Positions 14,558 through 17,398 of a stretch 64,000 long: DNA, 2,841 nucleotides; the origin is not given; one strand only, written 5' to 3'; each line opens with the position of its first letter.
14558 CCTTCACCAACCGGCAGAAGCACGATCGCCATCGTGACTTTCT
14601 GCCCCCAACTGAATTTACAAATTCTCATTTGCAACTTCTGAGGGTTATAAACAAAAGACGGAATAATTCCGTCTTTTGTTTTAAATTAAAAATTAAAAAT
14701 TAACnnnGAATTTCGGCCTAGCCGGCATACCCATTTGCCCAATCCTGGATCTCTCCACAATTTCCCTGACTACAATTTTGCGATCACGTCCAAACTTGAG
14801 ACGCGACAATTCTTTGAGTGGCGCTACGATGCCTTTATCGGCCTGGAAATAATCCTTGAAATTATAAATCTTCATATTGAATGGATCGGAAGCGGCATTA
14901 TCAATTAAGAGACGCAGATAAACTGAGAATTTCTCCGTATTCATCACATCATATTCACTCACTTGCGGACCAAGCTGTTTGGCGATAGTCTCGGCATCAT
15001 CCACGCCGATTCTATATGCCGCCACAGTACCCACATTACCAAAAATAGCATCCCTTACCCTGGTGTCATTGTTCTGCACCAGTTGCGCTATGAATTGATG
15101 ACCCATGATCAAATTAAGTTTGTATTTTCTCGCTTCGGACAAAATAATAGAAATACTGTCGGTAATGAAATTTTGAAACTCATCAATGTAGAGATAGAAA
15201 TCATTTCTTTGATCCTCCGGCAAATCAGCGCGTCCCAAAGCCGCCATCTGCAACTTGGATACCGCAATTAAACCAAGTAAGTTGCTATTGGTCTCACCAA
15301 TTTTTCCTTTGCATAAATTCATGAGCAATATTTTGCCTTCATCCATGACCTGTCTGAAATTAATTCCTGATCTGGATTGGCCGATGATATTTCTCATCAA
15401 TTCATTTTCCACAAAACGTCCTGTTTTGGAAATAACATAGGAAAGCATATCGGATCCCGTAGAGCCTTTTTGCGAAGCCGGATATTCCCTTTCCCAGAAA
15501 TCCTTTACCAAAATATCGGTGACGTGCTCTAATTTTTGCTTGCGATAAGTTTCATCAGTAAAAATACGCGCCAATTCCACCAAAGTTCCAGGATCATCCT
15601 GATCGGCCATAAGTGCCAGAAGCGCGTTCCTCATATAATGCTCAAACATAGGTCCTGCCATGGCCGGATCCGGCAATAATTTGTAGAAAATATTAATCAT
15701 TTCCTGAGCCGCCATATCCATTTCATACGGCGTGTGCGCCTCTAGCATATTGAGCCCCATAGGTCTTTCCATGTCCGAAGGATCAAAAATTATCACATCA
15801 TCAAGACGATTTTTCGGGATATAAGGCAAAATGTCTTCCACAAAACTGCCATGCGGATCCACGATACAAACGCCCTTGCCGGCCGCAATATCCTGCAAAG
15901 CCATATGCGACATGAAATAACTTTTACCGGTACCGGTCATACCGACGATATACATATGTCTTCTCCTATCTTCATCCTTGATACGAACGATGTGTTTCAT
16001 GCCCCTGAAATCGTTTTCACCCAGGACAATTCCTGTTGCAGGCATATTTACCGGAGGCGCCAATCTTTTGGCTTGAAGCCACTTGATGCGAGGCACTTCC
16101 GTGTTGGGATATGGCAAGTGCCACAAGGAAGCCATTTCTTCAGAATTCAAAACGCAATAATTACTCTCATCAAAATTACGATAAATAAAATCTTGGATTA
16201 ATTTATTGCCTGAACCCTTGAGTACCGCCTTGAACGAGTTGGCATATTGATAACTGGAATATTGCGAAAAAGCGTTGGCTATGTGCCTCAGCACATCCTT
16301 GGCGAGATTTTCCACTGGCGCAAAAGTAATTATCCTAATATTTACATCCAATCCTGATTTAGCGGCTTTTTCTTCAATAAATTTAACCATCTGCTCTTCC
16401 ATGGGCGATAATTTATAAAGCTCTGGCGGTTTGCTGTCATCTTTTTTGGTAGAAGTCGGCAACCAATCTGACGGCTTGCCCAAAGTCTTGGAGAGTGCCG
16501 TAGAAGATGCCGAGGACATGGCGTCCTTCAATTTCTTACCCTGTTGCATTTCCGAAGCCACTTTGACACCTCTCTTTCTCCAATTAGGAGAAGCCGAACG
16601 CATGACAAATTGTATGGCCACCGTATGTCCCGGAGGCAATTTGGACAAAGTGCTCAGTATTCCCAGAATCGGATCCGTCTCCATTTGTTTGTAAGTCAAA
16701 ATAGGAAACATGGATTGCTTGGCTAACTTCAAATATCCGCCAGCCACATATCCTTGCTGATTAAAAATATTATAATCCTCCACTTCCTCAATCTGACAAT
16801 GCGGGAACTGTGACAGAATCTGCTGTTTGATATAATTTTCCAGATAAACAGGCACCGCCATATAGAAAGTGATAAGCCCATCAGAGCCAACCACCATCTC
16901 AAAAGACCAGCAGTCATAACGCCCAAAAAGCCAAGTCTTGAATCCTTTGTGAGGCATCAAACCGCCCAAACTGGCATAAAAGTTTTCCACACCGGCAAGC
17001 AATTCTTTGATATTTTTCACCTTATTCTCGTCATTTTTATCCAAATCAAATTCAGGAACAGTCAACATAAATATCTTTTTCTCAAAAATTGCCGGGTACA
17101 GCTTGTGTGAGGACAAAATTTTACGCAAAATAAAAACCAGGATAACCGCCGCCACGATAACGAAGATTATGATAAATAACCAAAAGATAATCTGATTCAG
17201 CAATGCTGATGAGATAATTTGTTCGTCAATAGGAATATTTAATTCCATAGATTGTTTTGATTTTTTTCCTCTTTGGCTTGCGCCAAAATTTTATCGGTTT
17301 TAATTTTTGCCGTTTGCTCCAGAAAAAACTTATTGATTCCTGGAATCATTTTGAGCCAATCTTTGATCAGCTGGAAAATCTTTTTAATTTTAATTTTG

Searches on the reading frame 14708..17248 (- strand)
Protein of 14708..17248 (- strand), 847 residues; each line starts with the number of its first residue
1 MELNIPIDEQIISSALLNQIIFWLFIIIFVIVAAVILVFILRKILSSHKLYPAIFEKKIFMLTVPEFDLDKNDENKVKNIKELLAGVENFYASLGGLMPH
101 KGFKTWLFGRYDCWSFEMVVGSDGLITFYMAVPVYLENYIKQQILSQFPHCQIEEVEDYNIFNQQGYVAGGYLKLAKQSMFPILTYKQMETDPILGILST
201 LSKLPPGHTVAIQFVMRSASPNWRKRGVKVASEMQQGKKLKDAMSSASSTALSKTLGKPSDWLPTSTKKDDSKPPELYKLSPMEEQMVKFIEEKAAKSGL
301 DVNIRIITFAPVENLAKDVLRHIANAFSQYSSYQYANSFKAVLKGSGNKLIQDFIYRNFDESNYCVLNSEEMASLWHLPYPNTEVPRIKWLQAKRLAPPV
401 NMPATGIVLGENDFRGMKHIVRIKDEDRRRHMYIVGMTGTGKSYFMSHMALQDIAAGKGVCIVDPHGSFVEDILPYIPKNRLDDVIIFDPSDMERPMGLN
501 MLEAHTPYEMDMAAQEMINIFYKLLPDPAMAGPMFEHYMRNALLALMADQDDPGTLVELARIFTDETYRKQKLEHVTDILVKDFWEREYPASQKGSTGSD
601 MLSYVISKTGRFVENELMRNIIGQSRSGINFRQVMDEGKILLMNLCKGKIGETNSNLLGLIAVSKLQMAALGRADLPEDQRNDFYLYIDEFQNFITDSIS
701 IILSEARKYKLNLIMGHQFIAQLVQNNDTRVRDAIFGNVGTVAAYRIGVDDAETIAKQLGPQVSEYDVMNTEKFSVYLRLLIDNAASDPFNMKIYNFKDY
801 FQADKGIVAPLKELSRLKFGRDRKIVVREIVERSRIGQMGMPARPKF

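Call 5: search_protein_families(library=pfam, proteins=[window:14708-17248:-], max_evalue=1)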
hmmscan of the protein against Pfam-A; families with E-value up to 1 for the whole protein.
window:14708-17248:- (847 aa): 13 families
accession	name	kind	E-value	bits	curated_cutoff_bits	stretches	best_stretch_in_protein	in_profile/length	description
PF10412.15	TrwB_AAD_bind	-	3.9e-12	46.2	20.5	2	425-519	11-99/387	Type IV secretion-system coupling protein DNA-binding domain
PF12696.13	TraG-D_C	-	2.9e-08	34.1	22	1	684-769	2-85/126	TraM recognition site of TraD and TraG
PF01935.23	DUF87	-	5.1e-08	33.7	23.2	1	425-501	19-84/220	Helicase HerA, central domain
PF02534.20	T4SS-DNA_transf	-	7.2e-05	22.3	20.1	1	428-764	44-387/468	Type IV secretory system Conjugative DNA transfer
PF12846.13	AAA_10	-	0.0079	15.7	27.5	1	429-469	21-64/362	AAA-like domain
PF19044.6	P-loop_TraG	-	0.015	14.4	25.8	1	429-469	29-69/413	TraG P-loop domain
PF00270.35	DEAD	-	0.042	14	26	0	429-473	14-61/167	DEAD/DEAH box helicase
PF04851.21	ResIII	-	0.054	13.8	22.5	1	427-452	21-46/164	Type III restriction enzyme, res subunit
PF13401.12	AAA_22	-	0.067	13.9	27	1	428-466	4-42/130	AAA domain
PF06745.19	ATPase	-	0.071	12.9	26.6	0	428-459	18-50/231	KaiC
PF25199.1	nSTAND_NTPase5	-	0.15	12.3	34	1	422-480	34-93/145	Novel STAND NTPase 5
PF13191.12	AAA_16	-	0.19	12.7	32.6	1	426-451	21-46/167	AAA ATPase domain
PF01580.24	FtsK_SpoIIIE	-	0.19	11.6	24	1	413-449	25-59/221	FtsK/SpoIIIE family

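Call 42: find_related_loci(query=window:14708-17248:-, collection=genome_contigs, flank=8000)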
Query window:14708-17248:- (847 aa) in genome_contigs; peptide patterns used: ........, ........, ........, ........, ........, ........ (x = any residue, [..] = any of these).
54 stretches matched a pattern; 37 encode a relative of the query (tblastn E <= 1e-3); 36 distinct loci.
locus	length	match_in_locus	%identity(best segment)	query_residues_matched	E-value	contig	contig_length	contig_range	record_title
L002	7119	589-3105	90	1-840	0e+0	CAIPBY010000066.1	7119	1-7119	MAG: Candidatus Buchananbacteria bacterium isolate MJ120702A_bin-902 genome assembly, contig: bin-902:066/101, whole gen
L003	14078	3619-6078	73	20-840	0e+0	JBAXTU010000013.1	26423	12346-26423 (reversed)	MAG: bacterium isolate ELA643 MAG643_13, whole genome shotgun sequence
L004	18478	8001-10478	74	16-840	0e+0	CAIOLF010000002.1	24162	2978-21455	MAG: Candidatus Buchananbacteria bacterium isolate AlinenSediments_bin-3511 genome assembly, contig: bin-3511:02/72, who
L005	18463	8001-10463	73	15-840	0e+0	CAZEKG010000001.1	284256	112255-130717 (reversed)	MAG TPA_asm: uncultured Gammaproteobacteria bacterium isolate SRP170004_co1_594 genome assembly, contig: NODE_35_length_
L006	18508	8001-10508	71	16-845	0e+0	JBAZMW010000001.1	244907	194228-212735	MAG: Patescibacteria group bacterium isolate SO_2017_LW4_52 scaffold_140_c1_LW137-91_2017, whole genome shotgun sequence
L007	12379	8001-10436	71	32-847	0e+0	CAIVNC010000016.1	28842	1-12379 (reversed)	MAG: Candidatus Buchananbacteria bacterium isolate AlinenLipids_bin-4630 genome assembly, contig: bin-4630:16/57, whole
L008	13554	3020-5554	68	5-846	0e+0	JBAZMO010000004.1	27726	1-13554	MAG: Patescibacteria group bacterium isolate SO_2017_LW4_45 scaffold_3651_c1_LW137-91_2017, whole genome shotgun sequenc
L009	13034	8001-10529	69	10-844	0e+0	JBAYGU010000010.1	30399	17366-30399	MAG: Candidatus Buchananbacteria bacterium isolate SO_2016_GW1_132 scaffold02721_OW334_2016, whole genome shotgun sequen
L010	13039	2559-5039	67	12-842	0e+0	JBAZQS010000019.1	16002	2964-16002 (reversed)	MAG: Patescibacteria group bacterium isolate SO_2017_SWC_59 scaffold_3134_c1_LP-4_2017, whole genome shotgun sequence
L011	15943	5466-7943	68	12-842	0e+0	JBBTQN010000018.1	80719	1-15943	MAG: Patescibacteria group bacterium isolate H43-bin053_1 H43_bin053_1_000000000018, whole genome shotgun sequence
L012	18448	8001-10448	69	26-840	0e+0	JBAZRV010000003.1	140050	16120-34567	MAG: Patescibacteria group bacterium isolate SO_2017_GW1_156 NODE_883_length_140050_cov_3.180535_OW334_2017, whole genom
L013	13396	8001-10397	69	40-845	0e+0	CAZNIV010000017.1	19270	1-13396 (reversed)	MAG TPA_asm: uncultured Gammaproteobacteria bacterium isolate SRP142039_co1_2 genome assembly, contig: NODE_2070_length_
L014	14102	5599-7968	69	46-840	0e+0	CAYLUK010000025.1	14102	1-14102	MAG TPA_asm: uncultured Gammaproteobacteria bacterium isolate SRP062349_co1_88 genome assembly, contig: NODE_725_length_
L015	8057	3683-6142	68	20-839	0e+0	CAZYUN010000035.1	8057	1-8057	MAG TPA_asm: uncultured Gammaproteobacteria bacterium isolate SRP192927_co2_823 genome assembly, contig: NODE_18840_leng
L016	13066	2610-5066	66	23-842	0e+0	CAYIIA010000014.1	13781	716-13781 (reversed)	MAG TPA_asm: uncultured Gammaproteobacteria bacterium isolate ERP119705_co20_556 genome assembly, contig: NODE_4953_leng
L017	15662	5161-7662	65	5-847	0e+0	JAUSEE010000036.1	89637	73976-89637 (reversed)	MAG: Candidatus Buchananbacteria bacterium isolate E14_maxbin.167 E14_k141_1290804, whole genome shotgun sequence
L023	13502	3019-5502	67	15-842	0e+0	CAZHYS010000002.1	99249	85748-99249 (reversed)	MAG TPA_asm: uncultured Gammaproteobacteria bacterium isolate SRP263991_co7_334 genome assembly, contig: NODE_119_length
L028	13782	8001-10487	53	26-842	0e+0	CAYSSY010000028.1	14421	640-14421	MAG TPA_asm: uncultured Gammaproteobacteria bacterium isolate binchicken_co66_283 genome assembly, contig: NODE_6481_len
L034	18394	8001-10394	69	46-846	0e+0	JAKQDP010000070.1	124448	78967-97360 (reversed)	MAG: bacterium isolate USDE_maxbin.058 k141_1591668, whole genome shotgun sequence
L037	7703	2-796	75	581-846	3e-124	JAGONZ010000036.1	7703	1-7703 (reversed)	MAG: Candidatus Buchananbacteria bacterium isolate Gw_Eff_bin_20 Gw_Eff_27595_length_7703_cov_4.315866, whole genome sho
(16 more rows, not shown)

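Call 72: search_protein_families(library=pfam, proteins=[L014:8083-8310:+, L023:5600-5857:+, L023:5860-6228:+, L034:10488-10703:+, L034:10845-11084:+, L003:6168-6929:+, L028:10580-11542:+, L037:1486-1914:+, L037:822-1355:+, L017:7869-10010:+], max_evalue=0.01)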
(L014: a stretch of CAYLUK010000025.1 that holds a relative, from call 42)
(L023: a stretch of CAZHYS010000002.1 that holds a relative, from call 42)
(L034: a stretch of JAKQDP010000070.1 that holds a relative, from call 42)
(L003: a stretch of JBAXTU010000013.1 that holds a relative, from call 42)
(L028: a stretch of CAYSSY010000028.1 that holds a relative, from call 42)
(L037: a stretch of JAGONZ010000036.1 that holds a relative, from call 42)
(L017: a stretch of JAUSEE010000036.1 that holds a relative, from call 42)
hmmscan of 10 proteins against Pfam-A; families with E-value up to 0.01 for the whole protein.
L014:8083-8310:+ (76 aa): 0 families

L023:5600-5857:+ (86 aa): 0 families

L023:5860-6228:+ (123 aa): 0 families

L034:10488-10703:+ (72 aa): 0 families

L034:10845-11084:+ (80 aa): 0 families

L003:6168-6929:+ (254 aa): 1 family
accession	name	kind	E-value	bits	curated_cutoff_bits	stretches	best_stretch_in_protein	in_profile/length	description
PF01464.25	SLT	-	3.2e-15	56.2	21.3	1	123-222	5-100/117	Transglycosylase SLT domain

L028:10580-11542:+ (321 aa): 0 families

L037:1486-1914:+ (143 aa): 0 families

L037:822-1355:+ (178 aa): 4 families
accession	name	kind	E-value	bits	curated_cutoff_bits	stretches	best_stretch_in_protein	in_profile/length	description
PF06821.19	Ser_hydrolase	-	1.7e-12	48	22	1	4-161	2-157/172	Serine hydrolase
PF12697.13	Abhydrolase_6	-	2.4e-05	25.6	26.3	1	4-93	2-93/217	Alpha/beta hydrolase family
PF00561.26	Abhydrolase_1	-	0.00036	20.7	25.8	1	4-100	4-111/245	alpha/beta hydrolase fold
PF10230.15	LIDHydrolase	-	0.0011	19.2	27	0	54-96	78-121/262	Lipid-droplet associated hydrolase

L017:7869-10010:+ (714 aa): 1 family
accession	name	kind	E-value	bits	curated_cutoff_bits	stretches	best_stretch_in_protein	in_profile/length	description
PF09763.15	Sec3_CC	-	0.0037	17.5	27.1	1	475-592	3-120/133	Exocyst complex component Sec3, coiled-coil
